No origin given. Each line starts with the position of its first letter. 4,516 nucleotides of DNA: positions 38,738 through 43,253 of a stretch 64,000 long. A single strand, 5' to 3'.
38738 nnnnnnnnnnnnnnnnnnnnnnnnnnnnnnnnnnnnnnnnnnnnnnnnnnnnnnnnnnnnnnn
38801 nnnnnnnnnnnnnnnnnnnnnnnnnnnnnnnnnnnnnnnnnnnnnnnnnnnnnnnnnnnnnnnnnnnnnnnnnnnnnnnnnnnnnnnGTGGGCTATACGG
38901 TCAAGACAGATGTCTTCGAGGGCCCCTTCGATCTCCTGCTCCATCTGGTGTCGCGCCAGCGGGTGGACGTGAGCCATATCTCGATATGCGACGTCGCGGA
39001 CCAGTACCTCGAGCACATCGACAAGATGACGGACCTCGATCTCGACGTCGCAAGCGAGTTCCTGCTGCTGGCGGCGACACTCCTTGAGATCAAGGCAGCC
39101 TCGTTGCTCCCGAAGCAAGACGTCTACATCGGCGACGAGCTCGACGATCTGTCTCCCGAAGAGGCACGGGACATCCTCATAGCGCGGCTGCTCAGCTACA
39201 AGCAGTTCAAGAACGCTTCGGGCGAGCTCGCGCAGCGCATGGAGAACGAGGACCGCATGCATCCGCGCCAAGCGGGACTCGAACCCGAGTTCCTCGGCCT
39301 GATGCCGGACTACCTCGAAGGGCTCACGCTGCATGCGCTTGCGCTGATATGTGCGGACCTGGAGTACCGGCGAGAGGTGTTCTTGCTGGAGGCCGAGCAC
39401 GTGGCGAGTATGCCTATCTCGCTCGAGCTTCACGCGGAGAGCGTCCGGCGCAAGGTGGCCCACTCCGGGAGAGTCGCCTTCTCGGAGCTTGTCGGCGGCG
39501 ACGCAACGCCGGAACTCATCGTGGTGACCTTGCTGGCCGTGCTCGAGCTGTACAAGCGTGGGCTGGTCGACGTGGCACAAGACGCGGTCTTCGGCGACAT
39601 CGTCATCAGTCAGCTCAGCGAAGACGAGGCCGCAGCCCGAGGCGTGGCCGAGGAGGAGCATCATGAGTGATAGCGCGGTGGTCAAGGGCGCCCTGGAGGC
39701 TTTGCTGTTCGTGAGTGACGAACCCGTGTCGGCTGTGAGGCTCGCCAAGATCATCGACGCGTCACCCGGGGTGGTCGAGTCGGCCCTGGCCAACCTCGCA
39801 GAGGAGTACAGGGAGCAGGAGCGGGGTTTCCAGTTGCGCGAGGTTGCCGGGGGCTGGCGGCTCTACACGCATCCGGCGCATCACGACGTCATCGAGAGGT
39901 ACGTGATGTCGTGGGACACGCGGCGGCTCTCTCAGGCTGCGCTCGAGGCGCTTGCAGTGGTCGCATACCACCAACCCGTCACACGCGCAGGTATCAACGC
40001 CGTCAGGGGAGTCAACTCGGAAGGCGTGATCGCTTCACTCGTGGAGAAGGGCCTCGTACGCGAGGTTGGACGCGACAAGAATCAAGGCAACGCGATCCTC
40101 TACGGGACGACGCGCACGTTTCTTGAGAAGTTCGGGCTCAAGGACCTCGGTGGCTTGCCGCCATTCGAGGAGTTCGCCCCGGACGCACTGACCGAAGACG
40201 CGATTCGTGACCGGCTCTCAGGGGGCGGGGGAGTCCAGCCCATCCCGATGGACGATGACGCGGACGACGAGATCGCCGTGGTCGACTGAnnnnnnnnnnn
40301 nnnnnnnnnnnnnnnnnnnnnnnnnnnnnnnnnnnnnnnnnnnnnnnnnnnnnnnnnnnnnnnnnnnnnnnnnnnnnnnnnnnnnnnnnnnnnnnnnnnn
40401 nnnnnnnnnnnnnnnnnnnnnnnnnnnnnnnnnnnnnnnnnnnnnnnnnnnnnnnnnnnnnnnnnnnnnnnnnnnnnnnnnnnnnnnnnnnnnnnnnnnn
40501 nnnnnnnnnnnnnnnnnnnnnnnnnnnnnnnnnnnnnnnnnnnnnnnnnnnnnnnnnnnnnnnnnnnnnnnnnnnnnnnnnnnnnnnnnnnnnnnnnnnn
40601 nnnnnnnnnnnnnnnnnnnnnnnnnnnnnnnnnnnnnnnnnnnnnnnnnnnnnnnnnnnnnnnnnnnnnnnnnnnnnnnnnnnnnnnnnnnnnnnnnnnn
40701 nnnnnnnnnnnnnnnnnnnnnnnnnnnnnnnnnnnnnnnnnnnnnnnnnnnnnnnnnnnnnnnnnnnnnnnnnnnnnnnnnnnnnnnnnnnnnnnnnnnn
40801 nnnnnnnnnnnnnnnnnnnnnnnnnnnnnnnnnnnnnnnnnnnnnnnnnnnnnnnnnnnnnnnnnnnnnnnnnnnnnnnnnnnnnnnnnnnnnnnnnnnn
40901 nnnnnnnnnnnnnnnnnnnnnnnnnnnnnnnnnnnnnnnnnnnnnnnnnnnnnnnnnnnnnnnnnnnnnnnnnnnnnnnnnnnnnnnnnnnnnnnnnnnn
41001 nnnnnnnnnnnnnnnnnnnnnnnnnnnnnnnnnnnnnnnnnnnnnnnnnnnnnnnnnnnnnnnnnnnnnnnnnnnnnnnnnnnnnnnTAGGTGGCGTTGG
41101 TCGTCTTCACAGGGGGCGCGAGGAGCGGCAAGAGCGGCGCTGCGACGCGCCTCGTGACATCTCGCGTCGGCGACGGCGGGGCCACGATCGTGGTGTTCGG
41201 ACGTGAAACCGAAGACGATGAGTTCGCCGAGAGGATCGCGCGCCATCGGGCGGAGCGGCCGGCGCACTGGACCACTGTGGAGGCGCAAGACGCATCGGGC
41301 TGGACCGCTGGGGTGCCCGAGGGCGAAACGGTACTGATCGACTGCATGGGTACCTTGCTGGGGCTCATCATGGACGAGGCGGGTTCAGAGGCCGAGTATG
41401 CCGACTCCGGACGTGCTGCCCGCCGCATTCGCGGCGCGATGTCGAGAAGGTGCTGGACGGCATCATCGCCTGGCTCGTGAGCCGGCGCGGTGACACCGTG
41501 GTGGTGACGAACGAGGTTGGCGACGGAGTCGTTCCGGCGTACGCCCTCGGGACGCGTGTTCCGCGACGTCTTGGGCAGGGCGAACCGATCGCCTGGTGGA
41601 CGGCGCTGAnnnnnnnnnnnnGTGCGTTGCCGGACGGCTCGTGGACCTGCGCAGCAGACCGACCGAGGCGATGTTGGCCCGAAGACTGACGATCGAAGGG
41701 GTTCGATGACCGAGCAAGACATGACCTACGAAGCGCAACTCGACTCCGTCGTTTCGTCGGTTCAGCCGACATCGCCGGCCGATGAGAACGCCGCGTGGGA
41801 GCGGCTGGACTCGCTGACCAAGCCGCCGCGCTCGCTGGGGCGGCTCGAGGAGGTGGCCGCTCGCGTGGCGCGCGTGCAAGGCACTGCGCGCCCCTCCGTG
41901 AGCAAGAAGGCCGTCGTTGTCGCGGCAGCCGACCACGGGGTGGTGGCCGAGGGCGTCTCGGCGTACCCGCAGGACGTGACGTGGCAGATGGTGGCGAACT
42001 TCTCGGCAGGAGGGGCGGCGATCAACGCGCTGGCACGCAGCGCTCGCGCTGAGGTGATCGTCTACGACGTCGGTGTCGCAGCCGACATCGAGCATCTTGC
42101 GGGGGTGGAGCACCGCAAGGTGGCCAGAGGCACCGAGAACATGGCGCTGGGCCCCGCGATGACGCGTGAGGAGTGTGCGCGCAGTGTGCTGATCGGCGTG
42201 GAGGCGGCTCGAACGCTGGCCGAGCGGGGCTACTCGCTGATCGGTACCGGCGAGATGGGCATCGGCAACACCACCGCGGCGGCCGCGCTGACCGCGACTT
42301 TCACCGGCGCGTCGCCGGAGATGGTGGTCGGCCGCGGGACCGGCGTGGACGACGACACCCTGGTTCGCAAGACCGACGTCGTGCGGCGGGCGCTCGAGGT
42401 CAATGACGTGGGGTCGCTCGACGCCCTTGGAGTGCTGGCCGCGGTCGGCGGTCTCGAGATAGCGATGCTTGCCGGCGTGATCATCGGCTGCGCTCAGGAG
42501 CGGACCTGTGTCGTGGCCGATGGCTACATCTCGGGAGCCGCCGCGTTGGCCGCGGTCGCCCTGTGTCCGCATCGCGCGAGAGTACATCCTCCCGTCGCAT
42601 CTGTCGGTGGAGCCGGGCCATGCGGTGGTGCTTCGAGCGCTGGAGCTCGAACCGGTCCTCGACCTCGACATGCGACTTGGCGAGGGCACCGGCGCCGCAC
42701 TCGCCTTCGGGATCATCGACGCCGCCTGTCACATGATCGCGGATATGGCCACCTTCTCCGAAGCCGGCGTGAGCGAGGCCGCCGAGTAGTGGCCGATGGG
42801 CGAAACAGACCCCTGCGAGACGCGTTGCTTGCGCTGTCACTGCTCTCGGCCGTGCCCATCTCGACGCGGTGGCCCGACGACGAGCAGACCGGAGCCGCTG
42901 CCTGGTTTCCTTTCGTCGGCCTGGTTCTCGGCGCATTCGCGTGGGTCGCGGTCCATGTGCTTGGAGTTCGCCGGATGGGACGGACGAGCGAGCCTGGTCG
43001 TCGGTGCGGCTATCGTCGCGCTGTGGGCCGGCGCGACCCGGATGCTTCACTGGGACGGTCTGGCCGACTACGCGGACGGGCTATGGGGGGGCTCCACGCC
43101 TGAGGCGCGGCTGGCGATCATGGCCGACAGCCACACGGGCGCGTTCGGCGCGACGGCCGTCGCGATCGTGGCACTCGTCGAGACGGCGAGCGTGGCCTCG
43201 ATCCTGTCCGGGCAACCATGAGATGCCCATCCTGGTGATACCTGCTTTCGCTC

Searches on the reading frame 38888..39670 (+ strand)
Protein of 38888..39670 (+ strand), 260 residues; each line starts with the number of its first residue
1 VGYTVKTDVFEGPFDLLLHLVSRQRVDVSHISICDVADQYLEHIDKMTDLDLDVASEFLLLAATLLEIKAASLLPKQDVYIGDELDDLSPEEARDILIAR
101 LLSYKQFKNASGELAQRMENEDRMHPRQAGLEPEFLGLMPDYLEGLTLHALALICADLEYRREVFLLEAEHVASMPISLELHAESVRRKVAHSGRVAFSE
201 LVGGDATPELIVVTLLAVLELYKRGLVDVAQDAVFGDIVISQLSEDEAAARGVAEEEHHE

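Call 24: search_protein_families(library=pfam, max_evalue=0.001, proteins=[window:38888-39670:+])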
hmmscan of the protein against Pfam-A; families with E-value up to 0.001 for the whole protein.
window:38888-39670:+ (260 aa): 1 family
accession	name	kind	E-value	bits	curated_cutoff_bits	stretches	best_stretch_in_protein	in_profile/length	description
PF02616.19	SMC_ScpA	-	1.5e-37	130.3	24.6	1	20-241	1-230/232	Segregation and condensation protein ScpA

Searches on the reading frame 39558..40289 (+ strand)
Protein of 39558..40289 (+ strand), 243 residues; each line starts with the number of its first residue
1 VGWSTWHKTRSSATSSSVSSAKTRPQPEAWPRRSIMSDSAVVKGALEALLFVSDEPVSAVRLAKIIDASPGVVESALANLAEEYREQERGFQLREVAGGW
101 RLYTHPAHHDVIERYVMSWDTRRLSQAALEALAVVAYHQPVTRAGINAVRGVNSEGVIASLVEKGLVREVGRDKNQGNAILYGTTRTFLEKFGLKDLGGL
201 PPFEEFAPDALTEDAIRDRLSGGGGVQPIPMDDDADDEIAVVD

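Call 24: search_protein_families(library=pfam, max_evalue=0.001, proteins=[window:39558-40289:+])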
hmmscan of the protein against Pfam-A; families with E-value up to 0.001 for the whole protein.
window:39558-40289:+ (243 aa): 1 family
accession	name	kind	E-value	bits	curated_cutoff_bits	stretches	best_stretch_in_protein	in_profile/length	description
PF04079.22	SMC_ScpB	-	3.9e-55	186.3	27.4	1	45-202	2-159/160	Segregation and condensation complex subunit ScpB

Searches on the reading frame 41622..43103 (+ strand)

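Call 24: search_protein_families(library=pfam, max_evalue=0.001, proteins=[window:41622-43103:+])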
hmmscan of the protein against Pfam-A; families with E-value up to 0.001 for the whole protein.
window:41622-43103:+ (493 aa): 1 family
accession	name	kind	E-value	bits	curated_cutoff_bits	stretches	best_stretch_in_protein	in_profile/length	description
PF02277.22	DBI_PRT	-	2.4e-102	343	22.6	1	48-317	2-263/329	Phosphoribosyltransferase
